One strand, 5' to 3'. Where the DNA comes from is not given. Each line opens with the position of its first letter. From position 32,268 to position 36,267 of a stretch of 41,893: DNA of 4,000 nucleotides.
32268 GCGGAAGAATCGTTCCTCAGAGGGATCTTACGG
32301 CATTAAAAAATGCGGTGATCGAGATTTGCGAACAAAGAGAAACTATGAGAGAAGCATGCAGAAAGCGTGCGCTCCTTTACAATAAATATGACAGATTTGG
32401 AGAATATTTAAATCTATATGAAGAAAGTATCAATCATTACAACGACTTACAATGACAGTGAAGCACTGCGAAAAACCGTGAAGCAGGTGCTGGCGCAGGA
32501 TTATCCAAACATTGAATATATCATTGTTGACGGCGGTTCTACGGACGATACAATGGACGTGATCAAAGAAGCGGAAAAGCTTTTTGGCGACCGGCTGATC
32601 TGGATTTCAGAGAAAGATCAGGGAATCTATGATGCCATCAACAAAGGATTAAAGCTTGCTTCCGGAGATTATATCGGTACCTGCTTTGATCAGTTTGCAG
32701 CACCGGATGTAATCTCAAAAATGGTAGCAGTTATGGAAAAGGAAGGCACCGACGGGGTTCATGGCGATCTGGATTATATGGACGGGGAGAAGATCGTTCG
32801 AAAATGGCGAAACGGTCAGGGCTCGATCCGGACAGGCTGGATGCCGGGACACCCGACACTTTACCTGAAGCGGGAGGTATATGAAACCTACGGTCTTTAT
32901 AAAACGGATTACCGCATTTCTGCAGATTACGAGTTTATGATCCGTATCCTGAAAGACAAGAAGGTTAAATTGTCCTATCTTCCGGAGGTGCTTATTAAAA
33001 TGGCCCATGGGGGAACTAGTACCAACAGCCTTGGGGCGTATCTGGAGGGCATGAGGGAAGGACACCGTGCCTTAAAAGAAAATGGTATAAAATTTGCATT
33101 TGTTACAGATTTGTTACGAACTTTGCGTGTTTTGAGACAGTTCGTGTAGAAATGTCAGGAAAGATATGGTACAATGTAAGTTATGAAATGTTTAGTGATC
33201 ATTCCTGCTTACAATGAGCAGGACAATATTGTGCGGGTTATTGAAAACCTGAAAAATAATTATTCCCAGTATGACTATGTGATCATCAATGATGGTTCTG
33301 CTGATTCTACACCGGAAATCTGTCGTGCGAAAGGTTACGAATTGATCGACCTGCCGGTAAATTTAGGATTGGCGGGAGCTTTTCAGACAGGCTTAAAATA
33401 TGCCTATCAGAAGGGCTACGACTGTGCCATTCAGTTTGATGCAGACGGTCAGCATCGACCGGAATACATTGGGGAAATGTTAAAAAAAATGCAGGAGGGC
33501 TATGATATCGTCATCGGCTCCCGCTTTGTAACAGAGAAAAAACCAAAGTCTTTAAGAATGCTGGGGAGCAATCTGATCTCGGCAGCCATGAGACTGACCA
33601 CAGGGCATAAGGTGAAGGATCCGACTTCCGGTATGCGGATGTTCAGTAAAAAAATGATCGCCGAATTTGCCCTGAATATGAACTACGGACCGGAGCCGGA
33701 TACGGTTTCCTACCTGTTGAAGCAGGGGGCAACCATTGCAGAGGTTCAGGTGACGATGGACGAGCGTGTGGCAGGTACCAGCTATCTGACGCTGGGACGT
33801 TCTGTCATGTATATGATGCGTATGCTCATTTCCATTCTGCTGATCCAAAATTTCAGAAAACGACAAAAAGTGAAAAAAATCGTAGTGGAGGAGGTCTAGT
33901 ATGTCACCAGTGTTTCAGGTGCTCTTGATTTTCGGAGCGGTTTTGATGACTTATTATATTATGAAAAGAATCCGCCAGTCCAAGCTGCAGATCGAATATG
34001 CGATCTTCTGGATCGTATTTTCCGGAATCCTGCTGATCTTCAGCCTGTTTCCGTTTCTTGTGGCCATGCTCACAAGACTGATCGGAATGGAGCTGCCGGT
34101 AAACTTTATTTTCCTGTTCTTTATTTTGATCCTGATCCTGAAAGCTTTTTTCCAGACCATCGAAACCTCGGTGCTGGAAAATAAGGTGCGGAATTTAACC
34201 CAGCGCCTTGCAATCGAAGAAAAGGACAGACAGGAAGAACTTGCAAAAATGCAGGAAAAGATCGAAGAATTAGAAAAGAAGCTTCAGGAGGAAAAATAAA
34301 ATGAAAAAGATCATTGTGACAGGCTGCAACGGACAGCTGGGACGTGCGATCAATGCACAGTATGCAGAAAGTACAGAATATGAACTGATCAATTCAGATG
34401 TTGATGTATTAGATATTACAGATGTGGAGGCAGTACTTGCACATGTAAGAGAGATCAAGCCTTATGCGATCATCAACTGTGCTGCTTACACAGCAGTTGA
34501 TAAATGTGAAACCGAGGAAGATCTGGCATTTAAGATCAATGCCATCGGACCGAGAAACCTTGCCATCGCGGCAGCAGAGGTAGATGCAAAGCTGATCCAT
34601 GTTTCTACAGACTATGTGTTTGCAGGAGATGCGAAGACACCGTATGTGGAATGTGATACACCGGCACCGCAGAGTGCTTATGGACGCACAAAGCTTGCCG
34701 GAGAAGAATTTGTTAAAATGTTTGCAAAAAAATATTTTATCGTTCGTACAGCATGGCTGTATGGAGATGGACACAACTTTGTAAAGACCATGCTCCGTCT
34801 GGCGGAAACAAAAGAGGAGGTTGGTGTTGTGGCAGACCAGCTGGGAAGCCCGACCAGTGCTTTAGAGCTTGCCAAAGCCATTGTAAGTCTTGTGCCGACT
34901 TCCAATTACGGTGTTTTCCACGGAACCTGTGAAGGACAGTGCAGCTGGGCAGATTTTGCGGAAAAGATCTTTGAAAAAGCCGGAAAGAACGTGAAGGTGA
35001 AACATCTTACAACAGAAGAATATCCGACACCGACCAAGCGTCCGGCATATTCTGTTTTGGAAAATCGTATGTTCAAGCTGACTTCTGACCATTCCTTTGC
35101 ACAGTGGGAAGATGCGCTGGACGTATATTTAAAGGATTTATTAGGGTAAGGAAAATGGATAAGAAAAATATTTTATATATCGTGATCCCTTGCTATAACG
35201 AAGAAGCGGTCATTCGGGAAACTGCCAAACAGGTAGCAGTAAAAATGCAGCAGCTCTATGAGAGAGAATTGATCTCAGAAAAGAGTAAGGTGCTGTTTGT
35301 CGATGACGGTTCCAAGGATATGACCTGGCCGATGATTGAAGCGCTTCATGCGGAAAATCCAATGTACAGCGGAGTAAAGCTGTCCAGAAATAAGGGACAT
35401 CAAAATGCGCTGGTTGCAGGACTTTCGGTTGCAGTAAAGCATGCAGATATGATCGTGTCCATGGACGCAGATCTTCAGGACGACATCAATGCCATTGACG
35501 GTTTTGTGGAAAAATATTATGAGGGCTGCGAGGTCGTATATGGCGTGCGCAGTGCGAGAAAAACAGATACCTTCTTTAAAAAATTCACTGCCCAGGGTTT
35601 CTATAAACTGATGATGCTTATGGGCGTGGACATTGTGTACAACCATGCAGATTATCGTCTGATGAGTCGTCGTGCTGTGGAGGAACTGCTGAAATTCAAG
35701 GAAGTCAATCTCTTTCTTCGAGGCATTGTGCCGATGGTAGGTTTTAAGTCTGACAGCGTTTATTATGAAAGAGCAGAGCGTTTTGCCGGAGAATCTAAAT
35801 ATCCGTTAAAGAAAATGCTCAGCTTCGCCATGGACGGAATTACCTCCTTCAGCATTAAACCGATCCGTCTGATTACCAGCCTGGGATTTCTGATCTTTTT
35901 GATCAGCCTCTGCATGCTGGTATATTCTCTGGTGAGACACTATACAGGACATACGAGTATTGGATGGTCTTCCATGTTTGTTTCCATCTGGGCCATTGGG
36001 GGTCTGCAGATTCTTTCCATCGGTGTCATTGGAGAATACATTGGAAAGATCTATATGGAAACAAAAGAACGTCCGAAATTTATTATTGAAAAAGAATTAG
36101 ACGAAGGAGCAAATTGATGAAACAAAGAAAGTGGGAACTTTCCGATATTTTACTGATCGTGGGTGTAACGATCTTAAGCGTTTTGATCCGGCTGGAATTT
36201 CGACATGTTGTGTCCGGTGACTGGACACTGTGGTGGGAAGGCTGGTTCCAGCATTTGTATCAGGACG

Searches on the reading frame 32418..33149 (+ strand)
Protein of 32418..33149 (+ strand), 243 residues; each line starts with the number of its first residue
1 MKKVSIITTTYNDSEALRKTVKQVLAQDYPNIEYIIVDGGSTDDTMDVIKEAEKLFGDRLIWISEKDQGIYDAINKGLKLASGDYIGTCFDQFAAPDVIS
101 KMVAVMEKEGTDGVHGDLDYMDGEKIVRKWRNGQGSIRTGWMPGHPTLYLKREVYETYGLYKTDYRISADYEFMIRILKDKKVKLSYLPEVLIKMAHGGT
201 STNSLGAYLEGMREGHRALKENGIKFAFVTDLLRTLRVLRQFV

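Call 3: search_protein_families(library=pfam, proteins=[window:32418-33149:+], max_evalue=0.01)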
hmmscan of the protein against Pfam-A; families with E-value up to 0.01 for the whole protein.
window:32418-33149:+ (243 aa): 3 families
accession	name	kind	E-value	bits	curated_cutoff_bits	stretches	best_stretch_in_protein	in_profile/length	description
PF00535.33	Glycos_transf_2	-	1.1e-26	94.2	23.3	1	5-139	1-132/168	Glycosyl transferase family 2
PF13641.12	Glyco_tranf_2_3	-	1.5e-07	32.1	27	1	4-112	3-117/230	Glycosyltransferase like family 2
PF10111.15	Glyco_tranf_2_2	-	5.5e-07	29.8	27.3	1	10-106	6-106/276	Glycosyltransferase like family 2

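Call 47: search_protein_families(library=ncbifam, proteins=[window:32418-33149:+], max_evalue=0.001)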
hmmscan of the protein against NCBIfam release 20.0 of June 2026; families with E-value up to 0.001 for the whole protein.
window:32418-33149:+ (243 aa): 20 families
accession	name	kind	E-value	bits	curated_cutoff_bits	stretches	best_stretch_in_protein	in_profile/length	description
TIGR04009.1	wcaE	equivalog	2.6e-21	76.1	369.2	1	4-203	3-203/248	colanic acid biosynthesis glycosyltransferase WcaE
TIGR03937.1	PgaC_IcaA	equivalog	5.4e-16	58.6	422.3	1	2-106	45-150/407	poly-beta-1,6-N-acetyl-D-glucosamine synthase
NF007482.0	PRK10073.1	equivalog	2e-15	56.7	423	1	2-120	6-124/334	glycosyltransferase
NF047683.1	TeichurnBiosyTuaG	equivalog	6.2e-15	55.5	400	1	3-121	7-126/252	teichuronic acid biosynthesis protein TuaG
NF053739.1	GlytfEpsEBac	equivalog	1.3e-14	53.9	450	1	3-180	2-188/265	glycosyltransferase EpsE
TIGR04283.1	glyco_like_mftF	equivalog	2.1e-14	53.6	182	1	4-185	1-177/221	TIGR04283 family arsenosugar biosynthesis glycosyltransferase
NF041875.1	EPS_EpsD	equivalog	1.4e-11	44.4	370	1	4-109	1-107/325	exopolysaccharide biosynthesis glycosyltransferase EpsD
NF050050.1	ProtGlycPglI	equivalog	5.1e-11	42.5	500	1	1-91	1-92/306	GalNAc(5)-diNAcBac-PP-undecaprenol beta-1,3-glucosyltransferase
TIGR03111.1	glyc2_xrt_Gpos1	hypoth_equivalog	1.7e-10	40.3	363.95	1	3-109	50-159/439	TIGR03111 family XrtG-associated glycosyltransferase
NF041394.1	GtaseAglG_Halo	equivalog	1.5e-09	37.6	440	1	3-117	2-118/304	glucosyl-dolichyl phosphate glucuronosyltransferase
NF007986.1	PRK10714.1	equivalog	4.5e-08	32.5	529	1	1-113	5-121/316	undecaprenyl-phosphate 4-deoxy-4-formamido-L-arabinose transferase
NF038299.1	EPS_HpsN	equivalog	6.3e-08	32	425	1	3-86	2-85/317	hormogonium polysaccharide biosynthesis glycosyltransferase HpsN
NF038302.1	EPS_HpsE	equivalog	9.1e-08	31.4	300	1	4-110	3-115/307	hormogonium polysaccharide biosynthesis glycosyltransferase HpsE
NF047588.1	GlcsyltransPgfSStrep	equivalog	3.4e-07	29.8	500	1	3-124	2-126/308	glycosyltransferase PgfS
NF007453.0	PRK10018.1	equivalog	1.3e-06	28.3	382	1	4-109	8-114/280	colanic acid biosynthesis glycosyltransferase WcaA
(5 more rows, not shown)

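Call 76: search_solved_structures(query=window:32418-33149:+, max_evalue=0.001, show_alignments=2)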
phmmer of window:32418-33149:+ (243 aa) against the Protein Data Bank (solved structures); distinct sequences matched with E-value up to 0.001: 21.
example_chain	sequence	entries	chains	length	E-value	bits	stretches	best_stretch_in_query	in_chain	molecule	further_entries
9omj_A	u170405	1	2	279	9.9e-22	80.5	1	4-203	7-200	Glycosyltransferase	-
9omh_A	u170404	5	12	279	1e-21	80.5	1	4-203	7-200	Glycosyltransferase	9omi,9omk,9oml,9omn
9omm_A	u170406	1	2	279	1.1e-21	80.3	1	4-203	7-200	Glycosyltransferase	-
2z87_A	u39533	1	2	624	2.8e-15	59.4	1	4-101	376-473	Chondroitin synthase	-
2z86_A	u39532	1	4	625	2.8e-15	59.4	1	4-101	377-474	Chondroitin synthase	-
1h7l_A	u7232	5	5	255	1.5e-08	37.4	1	3-107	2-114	SPORE COAT POLYSACCHARIDE BIOSYNTHESIS PROTEIN SPSA | PROTEIN (SPORE COAT POLYSACCHARIDE BIOSYNTHESIS PROTEIN SPSA)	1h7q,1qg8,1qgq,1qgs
3bcv_A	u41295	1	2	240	2e-08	37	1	2-116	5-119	Putative glycosyltransferase protein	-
5mlz_A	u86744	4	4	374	9.7e-08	34.7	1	3-131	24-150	Dolichol monophosphate mannose synthase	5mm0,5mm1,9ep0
8vh7_A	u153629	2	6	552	2e-07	33.7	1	4-179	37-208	Heparosan synthase B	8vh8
8viw_A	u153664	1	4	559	2.2e-07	33.6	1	4-179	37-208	Heparosan synthase B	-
5hea_A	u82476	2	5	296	2.2e-07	33.6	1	4-94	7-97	Putative glycosyltransferase (GalT1)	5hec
6p61_A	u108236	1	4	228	3.3e-06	29.7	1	3-103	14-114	Glycosyltransferase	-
6yv7_B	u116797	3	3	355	9.9e-06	28.2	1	3-87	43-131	Glycosyl transferase, family 2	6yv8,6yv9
6yv7_A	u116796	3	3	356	1e-05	28.2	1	3-87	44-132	Glycosyl transferase, family 2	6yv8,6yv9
9jma_A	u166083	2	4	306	1e-05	28.1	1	4-195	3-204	GalNAc(5)-diNAcBac-PP-undecaprenol beta-1,3-glucosyltransferase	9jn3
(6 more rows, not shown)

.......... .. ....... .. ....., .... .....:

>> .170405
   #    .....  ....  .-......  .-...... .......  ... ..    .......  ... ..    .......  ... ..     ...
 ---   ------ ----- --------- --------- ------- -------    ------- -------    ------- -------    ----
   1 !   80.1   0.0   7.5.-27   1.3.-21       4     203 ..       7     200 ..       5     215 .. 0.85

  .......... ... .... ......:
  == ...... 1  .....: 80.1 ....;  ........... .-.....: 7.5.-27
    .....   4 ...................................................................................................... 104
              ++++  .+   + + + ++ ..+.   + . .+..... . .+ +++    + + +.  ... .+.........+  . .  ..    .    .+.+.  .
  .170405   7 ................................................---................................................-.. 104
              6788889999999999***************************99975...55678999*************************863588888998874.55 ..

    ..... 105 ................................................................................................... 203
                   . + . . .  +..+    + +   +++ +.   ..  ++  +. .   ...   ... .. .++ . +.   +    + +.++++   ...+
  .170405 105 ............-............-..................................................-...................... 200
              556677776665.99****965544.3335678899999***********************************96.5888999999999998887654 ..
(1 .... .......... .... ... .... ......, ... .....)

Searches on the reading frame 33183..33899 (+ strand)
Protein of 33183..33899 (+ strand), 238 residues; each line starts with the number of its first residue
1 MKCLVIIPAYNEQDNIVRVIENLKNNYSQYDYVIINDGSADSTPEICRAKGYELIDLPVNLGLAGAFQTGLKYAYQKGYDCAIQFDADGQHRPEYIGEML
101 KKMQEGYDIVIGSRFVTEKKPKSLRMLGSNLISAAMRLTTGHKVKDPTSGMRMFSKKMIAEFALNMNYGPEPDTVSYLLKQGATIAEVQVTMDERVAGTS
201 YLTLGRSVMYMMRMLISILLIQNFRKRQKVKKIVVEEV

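Call 5: search_protein_families(library=pfam, proteins=[window:33183-33899:+], max_evalue=0.01)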
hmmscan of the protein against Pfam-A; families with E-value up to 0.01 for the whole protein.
window:33183-33899:+ (238 aa): 2 families
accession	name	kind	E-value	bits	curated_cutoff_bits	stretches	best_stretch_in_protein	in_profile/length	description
PF00535.33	Glycos_transf_2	-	9e-32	110.8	23.3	1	5-160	2-165/168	Glycosyl transferase family 2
PF13641.12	Glyco_tranf_2_3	-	0.00077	20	27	1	3-118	3-127/230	Glycosyltransferase like family 2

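Call 47: search_protein_families(library=ncbifam, proteins=[window:33183-33899:+], max_evalue=0.001)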
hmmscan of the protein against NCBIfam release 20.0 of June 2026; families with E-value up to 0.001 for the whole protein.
window:33183-33899:+ (238 aa): 15 families
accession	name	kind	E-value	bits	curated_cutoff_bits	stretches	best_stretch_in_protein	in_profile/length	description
NF058614.1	PPMAGASynPpgS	equivalog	3.9e-29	101.7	370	1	4-167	3-170/226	polyprenyl-phospho-N-acetylgalactosaminyl synthase PpgS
NF041391.1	DPhHxTase_Halo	equivalog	5.4e-21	74.6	375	1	9-200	3-191/213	dolichyl-phosphate hexose transferase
TIGR04182.1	glyco_TIGR04182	equivalog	6.4e-21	75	325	1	4-199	3-197/293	S-layer glycoprotein N-glycosyltransferase AglJ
NF047588.1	GlcsyltransPgfSStrep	equivalog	3.6e-17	62.6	500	1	1-217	1-220/308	glycosyltransferase PgfS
NF007986.1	PRK10714.1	equivalog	6.9e-15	54.9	529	1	2-220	7-227/316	undecaprenyl-phosphate 4-deoxy-4-formamido-L-arabinose transferase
TIGR03937.1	PgaC_IcaA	equivalog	5.9e-11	42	422.3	1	5-104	49-151/407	poly-beta-1,6-N-acetyl-D-glucosamine synthase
TIGR01556.1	rhamnosyltran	subfamily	6.8e-11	41.9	200.55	1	21-128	12-125/281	rhamnosyltransferase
TIGR04283.1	glyco_like_mftF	equivalog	6.8e-08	32.4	182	1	5-74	3-71/221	TIGR04283 family arsenosugar biosynthesis glycosyltransferase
NF041875.1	EPS_EpsD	equivalog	1.9e-06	27.6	370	1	5-111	3-112/325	exopolysaccharide biosynthesis glycosyltransferase EpsD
NF047683.1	TeichurnBiosyTuaG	equivalog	6.7e-06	25.9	400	1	5-105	10-113/252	teichuronic acid biosynthesis protein TuaG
NF007482.0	PRK10073.1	equivalog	3.2e-05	23.1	423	1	4-100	9-107/334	glycosyltransferase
TIGR03469.1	HpnB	hypoth_equivalog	8.6e-05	21.7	379.25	1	4-106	47-163/386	hopene-associated glycosyltransferase HpnB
TIGR03965.1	mycofact_glyco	equivalog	0.00024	20.1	280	1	5-118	78-194/467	mycofactocin biosynthesis glycosyltransferase MftF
NF010496.0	PRK13915.1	equivalog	0.00076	18.7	262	0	5-54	35-88/307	glucosyl-3-phosphoglycerate synthase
NF050050.1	ProtGlycPglI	equivalog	0.00082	18.8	500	0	4-120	5-125/306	GalNAc(5)-diNAcBac-PP-undecaprenol beta-1,3-glucosyltransferase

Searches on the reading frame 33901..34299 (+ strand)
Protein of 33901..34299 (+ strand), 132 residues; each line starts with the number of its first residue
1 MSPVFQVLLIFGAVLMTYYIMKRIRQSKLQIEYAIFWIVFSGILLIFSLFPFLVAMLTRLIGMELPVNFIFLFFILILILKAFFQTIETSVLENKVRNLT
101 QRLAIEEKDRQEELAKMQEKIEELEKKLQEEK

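Call 5: search_protein_families(library=pfam, proteins=[window:33901-34299:+], max_evalue=0.01)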
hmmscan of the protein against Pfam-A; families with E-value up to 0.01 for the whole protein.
window:33901-34299:+ (132 aa): 2 families
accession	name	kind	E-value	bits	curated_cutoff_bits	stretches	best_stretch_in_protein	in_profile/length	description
PF10066.14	DUF2304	-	2.6e-28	98.8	25.5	1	5-108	2-105/106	Uncharacterized conserved protein (DUF2304)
PF00335.26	Tetraspanin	-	0.0007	19.8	32.1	1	8-121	19-141/225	Tetraspanin family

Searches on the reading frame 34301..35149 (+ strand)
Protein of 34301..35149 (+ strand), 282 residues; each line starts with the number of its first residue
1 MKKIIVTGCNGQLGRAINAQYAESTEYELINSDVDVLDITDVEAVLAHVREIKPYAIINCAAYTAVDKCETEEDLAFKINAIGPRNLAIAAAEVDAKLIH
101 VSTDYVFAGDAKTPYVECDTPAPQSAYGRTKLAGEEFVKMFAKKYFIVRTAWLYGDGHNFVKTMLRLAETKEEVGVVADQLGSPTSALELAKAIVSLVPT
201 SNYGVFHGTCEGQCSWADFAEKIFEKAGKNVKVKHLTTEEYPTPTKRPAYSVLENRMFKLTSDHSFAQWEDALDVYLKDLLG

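Call 5: search_protein_families(library=pfam, proteins=[window:34301-35149:+], max_evalue=0.01)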
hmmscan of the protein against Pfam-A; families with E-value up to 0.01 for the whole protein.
window:34301-35149:+ (282 aa): 5 families
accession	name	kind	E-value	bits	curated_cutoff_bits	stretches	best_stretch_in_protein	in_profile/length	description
PF04321.23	RmlD_sub_bind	-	1.5e-97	326.6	27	1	3-280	2-285/287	RmlD substrate binding domain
PF01370.27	Epimerase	-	1.4e-22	80.7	20.9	1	4-168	1-193/240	NAD dependent epimerase/dehydratase family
PF16363.11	GDP_Man_Dehyd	-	3.2e-15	56.9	27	1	36-147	58-173/332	GDP-mannose 4,6 dehydratase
PF02719.21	Polysacc_synt_2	-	1.8e-07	31.1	20.2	1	3-106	25-131/293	Polysaccharide biosynthesis protein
PF07993.18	NAD_binding_4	-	2.4e-05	24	20.1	1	56-152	91-206/258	Male sterility protein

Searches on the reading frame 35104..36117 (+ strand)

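Call 5: search_protein_families(library=pfam, proteins=[window:35104-36117:+], max_evalue=0.01)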
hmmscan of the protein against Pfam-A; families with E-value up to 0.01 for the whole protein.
window:35104-36117:+ (337 aa): 2 families
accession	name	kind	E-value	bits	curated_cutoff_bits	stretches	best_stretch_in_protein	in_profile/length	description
PF00535.33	Glycos_transf_2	-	1e-22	81.3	23.3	1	26-195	2-167/168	Glycosyl transferase family 2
PF13641.12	Glyco_tranf_2_3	-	0.00079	19.9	27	1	24-123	3-96/230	Glycosyltransferase like family 2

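Call 47: search_protein_families(library=ncbifam, proteins=[window:35104-36117:+], max_evalue=0.001)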
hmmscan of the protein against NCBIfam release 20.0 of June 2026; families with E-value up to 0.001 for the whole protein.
window:35104-36117:+ (337 aa): 12 families
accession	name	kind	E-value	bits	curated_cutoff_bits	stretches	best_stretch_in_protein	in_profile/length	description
NF047588.1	GlcsyltransPgfSStrep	equivalog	3.2e-70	236.8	500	1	24-330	3-304/308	glycosyltransferase PgfS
NF007986.1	PRK10714.1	equivalog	5.4e-38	130.8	529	1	24-331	8-311/316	undecaprenyl-phosphate 4-deoxy-4-formamido-L-arabinose transferase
TIGR03937.1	PgaC_IcaA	equivalog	1e-14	54.4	422.3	1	17-142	40-154/407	poly-beta-1,6-N-acetyl-D-glucosamine synthase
TIGR04242.1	nodulat_NodC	equivalog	2.9e-07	29.8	550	1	23-137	49-155/395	chitooligosaccharide synthase NodC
NF041875.1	EPS_EpsD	equivalog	4e-07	29.8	370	1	26-143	3-109/325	exopolysaccharide biosynthesis glycosyltransferase EpsD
NF058614.1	PPMAGASynPpgS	equivalog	1.1e-06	28.3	370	1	25-154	3-118/226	polyprenyl-phospho-N-acetylgalactosaminyl synthase PpgS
NF010496.0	PRK13915.1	equivalog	3.1e-06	26.5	262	1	19-127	28-130/307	glucosyl-3-phosphoglycerate synthase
TIGR03111.1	glyc2_xrt_Gpos1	hypoth_equivalog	4e-05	22.6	363.95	1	20-155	47-172/439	TIGR03111 family XrtG-associated glycosyltransferase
TIGR04283.1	glyco_like_mftF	equivalog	0.00016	21.4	182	1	26-114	3-75/221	TIGR04283 family arsenosugar biosynthesis glycosyltransferase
NF007482.0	PRK10073.1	equivalog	0.00044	19.3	423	1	18-123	2-95/334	glycosyltransferase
NF047683.1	TeichurnBiosyTuaG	equivalog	0.00066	19.4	400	1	19-123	3-96/252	teichuronic acid biosynthesis protein TuaG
NF053846.1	glyco_with_XrtP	equivalog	0.001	17.9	520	0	26-95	45-104/440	XrtP-associated glycosyltransferase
